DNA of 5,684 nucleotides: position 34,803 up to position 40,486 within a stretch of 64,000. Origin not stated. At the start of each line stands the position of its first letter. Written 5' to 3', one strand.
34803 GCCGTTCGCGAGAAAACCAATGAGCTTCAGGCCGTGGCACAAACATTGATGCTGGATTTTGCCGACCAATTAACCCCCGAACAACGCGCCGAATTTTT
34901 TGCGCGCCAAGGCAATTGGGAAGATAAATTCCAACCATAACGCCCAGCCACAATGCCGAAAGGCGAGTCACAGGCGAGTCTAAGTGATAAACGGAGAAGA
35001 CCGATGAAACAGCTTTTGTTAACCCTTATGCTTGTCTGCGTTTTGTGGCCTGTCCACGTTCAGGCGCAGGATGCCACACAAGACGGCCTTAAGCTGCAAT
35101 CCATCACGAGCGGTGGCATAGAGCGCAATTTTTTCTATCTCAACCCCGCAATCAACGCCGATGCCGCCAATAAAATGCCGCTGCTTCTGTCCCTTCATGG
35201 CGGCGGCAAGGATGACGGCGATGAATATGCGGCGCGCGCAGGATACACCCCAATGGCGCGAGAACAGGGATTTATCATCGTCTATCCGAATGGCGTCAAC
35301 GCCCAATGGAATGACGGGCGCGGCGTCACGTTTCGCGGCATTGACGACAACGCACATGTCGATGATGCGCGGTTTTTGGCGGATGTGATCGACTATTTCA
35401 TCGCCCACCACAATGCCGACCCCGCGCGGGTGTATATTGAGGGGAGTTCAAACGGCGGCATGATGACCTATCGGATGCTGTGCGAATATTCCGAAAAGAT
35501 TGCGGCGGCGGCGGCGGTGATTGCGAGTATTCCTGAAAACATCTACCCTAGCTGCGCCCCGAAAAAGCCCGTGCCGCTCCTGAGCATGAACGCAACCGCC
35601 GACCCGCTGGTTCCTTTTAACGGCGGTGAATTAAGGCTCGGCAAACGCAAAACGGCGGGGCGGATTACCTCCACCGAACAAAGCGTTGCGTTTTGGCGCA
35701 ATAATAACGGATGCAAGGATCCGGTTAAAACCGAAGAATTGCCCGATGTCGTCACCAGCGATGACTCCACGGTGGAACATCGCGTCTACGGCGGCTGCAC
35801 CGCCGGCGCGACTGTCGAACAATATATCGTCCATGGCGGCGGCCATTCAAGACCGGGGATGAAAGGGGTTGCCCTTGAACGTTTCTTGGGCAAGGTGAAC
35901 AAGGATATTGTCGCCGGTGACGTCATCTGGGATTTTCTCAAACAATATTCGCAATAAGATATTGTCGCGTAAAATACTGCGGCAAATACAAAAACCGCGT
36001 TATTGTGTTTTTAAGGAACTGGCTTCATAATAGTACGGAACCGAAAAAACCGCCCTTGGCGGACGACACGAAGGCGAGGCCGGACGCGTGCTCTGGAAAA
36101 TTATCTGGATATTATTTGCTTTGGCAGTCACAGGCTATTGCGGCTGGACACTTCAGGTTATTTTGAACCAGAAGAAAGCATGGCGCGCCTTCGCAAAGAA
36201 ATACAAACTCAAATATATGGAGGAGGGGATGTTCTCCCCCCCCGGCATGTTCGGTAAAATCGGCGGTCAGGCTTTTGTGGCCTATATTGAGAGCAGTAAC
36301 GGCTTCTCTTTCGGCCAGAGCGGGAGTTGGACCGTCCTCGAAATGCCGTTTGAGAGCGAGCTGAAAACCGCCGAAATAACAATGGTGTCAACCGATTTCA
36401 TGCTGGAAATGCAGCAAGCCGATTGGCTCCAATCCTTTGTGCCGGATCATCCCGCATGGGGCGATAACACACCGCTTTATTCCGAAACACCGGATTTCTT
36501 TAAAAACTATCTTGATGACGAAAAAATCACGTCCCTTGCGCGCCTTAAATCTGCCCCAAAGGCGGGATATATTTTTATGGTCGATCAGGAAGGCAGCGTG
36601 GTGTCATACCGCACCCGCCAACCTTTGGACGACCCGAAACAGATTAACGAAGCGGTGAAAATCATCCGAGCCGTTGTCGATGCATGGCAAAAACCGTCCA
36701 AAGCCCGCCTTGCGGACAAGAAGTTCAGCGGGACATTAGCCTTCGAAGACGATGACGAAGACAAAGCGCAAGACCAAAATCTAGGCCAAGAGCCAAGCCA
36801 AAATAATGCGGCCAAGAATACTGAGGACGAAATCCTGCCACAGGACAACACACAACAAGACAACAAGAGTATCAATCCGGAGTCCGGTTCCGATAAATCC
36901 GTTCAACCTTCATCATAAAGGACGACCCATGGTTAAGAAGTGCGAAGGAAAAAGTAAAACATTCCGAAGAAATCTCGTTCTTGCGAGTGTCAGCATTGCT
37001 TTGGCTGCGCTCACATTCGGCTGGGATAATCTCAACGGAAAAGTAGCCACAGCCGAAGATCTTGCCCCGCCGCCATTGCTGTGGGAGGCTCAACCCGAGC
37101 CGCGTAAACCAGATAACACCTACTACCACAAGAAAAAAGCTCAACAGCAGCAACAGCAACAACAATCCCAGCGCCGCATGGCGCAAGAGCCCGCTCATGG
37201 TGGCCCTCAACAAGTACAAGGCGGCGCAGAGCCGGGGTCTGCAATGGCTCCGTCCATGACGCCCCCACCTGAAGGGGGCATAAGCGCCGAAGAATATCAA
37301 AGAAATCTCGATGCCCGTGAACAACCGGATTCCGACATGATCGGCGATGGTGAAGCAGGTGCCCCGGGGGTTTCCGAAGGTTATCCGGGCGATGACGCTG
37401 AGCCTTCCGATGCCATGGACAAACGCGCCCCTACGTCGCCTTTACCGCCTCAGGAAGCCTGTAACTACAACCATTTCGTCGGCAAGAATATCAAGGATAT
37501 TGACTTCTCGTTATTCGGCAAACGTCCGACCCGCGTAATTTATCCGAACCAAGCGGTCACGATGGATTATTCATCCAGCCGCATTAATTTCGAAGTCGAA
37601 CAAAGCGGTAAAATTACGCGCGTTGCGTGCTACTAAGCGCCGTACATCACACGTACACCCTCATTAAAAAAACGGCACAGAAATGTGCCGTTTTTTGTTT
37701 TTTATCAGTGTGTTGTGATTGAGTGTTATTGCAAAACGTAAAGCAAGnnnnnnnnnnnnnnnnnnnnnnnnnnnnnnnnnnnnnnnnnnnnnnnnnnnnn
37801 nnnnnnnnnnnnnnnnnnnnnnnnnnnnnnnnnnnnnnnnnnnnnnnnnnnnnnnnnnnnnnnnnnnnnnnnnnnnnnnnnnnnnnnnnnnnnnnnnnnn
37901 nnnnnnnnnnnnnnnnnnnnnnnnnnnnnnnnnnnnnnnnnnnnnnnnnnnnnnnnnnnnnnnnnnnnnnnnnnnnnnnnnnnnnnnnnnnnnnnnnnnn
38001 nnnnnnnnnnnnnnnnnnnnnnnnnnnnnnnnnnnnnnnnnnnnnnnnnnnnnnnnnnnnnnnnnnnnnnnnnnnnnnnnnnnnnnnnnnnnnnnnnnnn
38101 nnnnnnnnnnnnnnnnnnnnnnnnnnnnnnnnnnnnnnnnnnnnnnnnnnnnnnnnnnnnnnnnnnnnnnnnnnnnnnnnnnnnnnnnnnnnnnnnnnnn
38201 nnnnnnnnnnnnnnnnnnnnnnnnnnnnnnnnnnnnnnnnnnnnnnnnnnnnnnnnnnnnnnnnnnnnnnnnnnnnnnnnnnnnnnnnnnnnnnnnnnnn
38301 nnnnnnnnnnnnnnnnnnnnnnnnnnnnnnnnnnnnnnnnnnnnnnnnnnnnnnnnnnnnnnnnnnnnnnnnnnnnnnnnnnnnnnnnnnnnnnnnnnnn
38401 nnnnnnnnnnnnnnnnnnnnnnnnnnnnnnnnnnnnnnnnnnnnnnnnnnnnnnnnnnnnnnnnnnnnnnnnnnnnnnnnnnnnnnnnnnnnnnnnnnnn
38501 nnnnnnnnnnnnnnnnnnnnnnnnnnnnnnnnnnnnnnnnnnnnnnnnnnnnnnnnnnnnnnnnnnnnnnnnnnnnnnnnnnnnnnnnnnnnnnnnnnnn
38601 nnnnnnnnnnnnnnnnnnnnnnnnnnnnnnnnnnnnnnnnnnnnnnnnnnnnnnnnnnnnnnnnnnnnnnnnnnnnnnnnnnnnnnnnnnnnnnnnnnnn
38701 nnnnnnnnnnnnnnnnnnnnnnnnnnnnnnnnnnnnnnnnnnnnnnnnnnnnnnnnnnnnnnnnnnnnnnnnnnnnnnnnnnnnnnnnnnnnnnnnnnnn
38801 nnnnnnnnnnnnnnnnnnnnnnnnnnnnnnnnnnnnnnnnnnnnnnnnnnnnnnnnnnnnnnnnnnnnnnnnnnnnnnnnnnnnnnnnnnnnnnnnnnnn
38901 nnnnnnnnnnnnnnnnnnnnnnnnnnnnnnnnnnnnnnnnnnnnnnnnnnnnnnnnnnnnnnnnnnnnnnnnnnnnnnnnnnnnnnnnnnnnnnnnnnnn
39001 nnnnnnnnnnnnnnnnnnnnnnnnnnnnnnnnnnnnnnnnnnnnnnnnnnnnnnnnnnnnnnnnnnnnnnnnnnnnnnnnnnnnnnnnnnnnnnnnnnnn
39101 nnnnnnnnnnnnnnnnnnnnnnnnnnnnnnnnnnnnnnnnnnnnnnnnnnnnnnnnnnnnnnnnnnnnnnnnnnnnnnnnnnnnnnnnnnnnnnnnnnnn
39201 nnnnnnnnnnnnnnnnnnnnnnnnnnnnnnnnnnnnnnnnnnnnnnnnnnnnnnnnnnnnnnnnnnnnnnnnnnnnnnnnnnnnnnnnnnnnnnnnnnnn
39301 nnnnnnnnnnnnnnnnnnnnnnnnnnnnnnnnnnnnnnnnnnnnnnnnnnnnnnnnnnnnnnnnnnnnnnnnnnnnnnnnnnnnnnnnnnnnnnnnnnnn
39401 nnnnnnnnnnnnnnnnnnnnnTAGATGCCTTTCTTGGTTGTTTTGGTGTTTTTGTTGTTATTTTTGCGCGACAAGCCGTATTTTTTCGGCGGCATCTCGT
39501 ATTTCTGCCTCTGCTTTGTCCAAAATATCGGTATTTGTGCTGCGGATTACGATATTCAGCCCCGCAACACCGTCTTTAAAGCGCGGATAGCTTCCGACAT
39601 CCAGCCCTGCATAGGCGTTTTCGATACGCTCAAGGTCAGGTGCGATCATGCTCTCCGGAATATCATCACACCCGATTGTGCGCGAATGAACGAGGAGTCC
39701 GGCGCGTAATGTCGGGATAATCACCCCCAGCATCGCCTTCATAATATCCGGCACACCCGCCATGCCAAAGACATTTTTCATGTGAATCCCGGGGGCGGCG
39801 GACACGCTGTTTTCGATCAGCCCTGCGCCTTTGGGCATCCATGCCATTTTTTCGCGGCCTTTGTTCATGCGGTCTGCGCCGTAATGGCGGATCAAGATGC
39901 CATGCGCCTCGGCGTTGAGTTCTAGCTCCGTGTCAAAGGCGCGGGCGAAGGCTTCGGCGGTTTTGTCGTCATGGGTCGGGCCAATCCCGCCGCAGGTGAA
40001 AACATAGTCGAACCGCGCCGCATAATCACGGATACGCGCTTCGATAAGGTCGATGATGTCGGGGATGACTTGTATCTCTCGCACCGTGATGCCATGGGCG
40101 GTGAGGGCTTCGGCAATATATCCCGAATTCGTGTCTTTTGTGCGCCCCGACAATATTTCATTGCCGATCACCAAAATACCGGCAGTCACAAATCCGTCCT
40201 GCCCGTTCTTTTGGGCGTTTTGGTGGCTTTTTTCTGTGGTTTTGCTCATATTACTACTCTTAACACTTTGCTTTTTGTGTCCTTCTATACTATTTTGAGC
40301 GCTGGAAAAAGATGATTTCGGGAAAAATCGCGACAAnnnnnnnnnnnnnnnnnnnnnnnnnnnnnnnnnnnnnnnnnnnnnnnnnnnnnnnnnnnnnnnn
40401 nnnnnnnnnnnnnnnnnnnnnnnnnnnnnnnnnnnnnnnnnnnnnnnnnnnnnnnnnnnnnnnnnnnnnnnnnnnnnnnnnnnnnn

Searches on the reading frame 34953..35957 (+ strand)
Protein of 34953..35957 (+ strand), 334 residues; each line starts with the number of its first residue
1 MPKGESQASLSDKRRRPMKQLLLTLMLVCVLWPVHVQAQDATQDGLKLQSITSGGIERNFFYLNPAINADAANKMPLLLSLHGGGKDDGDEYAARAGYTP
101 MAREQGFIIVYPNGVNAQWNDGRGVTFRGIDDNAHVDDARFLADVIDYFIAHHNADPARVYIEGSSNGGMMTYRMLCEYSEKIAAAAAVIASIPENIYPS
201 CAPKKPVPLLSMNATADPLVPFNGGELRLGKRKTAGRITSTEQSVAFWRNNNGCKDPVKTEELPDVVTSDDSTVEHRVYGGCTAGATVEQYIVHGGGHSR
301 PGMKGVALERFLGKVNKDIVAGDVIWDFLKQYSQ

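Call 88: search_protein_families(library=pfam, proteins=[window:34953-35957:+], max_evalue=0.001)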
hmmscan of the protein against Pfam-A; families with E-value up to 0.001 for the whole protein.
window:34953-35957:+ (334 aa): 3 families
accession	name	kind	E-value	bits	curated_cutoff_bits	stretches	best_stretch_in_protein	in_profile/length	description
PF00326.27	Peptidase_S9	-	1.1e-07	32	22.6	1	101-189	9-95/213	Prolyl oligopeptidase family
PF10503.15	Esterase_PHB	-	7.7e-07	29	23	1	69-185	10-124/219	Esterase PHB depolymerase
PF02230.22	Abhydrolase_2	-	0.0005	20.4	23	0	113-226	59-176/217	Phospholipase/Carboxylesterase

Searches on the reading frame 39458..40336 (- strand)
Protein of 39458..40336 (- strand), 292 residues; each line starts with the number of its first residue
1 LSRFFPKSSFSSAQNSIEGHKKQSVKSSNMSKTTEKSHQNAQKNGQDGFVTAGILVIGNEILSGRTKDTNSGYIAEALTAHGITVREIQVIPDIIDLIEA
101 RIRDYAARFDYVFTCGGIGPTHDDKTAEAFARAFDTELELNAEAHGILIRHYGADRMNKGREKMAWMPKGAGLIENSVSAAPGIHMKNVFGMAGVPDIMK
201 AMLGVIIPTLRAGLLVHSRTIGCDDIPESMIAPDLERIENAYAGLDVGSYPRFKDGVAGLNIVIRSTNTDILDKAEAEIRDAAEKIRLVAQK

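Call 88: search_protein_families(library=pfam, proteins=[window:39458-40336:-], max_evalue=0.001)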
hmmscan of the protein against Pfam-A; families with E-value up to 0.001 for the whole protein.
window:39458-40336:- (292 aa): 2 families
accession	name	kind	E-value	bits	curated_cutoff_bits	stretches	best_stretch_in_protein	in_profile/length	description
PF00994.29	MoCF_biosynth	-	5.7e-31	107.6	26.6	1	53-211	1-143/144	Probable molybdopterin binding domain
PF24102.1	FLAD1_M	-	9.5e-12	45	27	1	216-289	2-75/78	FAD synthase, middle domain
